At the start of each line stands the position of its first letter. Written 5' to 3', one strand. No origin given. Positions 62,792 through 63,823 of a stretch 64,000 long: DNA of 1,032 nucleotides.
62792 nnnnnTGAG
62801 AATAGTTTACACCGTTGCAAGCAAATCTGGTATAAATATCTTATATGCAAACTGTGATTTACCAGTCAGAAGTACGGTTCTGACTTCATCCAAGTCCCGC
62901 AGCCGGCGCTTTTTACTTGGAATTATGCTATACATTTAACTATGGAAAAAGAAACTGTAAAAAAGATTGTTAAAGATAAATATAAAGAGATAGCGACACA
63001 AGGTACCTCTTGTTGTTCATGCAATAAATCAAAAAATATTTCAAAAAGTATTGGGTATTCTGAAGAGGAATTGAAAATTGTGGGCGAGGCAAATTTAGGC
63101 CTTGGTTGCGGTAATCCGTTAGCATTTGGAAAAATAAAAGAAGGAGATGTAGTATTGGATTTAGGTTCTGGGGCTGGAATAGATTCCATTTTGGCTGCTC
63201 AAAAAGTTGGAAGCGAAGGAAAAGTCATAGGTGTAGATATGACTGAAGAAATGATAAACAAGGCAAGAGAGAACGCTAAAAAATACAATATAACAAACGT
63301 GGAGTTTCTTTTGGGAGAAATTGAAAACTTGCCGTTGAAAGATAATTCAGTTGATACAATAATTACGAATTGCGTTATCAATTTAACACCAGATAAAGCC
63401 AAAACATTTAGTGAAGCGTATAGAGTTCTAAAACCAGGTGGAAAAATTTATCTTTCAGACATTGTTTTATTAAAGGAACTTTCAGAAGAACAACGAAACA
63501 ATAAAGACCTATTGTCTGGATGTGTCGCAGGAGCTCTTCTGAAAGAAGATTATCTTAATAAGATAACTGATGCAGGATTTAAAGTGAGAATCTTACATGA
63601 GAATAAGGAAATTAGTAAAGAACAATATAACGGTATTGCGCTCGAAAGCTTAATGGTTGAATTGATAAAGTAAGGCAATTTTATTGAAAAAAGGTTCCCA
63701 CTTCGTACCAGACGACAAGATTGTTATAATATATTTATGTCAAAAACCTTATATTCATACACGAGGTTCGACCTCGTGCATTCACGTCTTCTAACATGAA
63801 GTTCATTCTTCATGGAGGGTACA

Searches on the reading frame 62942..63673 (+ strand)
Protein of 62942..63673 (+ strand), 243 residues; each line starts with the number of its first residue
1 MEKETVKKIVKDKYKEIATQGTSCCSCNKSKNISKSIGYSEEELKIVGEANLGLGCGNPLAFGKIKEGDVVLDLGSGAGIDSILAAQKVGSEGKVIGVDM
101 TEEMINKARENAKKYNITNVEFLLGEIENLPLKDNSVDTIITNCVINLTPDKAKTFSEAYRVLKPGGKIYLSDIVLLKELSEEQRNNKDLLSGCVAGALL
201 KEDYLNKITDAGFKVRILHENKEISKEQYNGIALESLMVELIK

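Call 46: find_encoding_contigs(protein=window:62942-63673:+, flank=10000, max_places=2)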
Protein window:62942-63673:+ (243 aa): no gene with exactly this product is on record in the collection.

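Call 63: search_protein_families(library=pfam, proteins=[window:62942-63673:+], max_evalue=0.01)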
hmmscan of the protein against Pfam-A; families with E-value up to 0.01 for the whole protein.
window:62942-63673:+ (243 aa): 22 families
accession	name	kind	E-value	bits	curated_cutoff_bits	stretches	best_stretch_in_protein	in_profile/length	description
PF13847.12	Methyltransf_31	-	7.7e-41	139.6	27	1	65-208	1-141/145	Methyltransferase domain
PF13649.12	Methyltransf_25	-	5.8e-25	88.2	27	1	71-167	1-97/97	Methyltransferase domain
PF08241.18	Methyltransf_11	-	1.4e-23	83.8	21.2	1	72-170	1-94/95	Methyltransferase domain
PF01209.24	Ubie_methyltran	-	5.6e-21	75.4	20.1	1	66-171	46-151/233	ubiE/COQ5 methyltransferase family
PF08242.18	Methyltransf_12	-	1.1e-14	55.4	30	1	72-169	1-98/98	Methyltransferase domain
PF06325.19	PrmA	-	1.1e-11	45.2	22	1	65-177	159-264/296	Ribosomal protein L11 methyltransferase (PrmA)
PF13489.12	Methyltransf_23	-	1.9e-11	44.4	27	1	61-174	16-119/164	Methyltransferase domain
PF01135.25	PCMT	-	1.1e-10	42.1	20.3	1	64-126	70-132/210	Protein-L-isoaspartate(D-aspartate) O-methyltransferase (PCMT)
PF05175.20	MTS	-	4.4e-08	33.4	23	1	68-171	32-138/170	Methyltransferase small domain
PF01170.24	UPF0020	-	1.4e-07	31.8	22.3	1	91-143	75-128/197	RMKL-like, methyltransferase domain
PF05148.21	Methyltransf_8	-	5.5e-06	26.8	27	1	124-174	110-159/219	Hypothetical methyltransferase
PF01728.25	FtsJ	-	5.9e-06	26.8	24.1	1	62-153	16-108/181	FtsJ-like methyltransferase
PF20922.3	Anamorsin_N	-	1e-05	25.7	27.1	1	125-192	40-109/163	Anamorsin, N-terminal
PF02353.26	CMAS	-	1e-05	25.4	27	1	64-186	59-179/273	Mycolic acid cyclopropane synthetase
PF13679.12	Methyltransf_32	-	2.2e-05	24.9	27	1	67-138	25-103/143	Methyltransferase domain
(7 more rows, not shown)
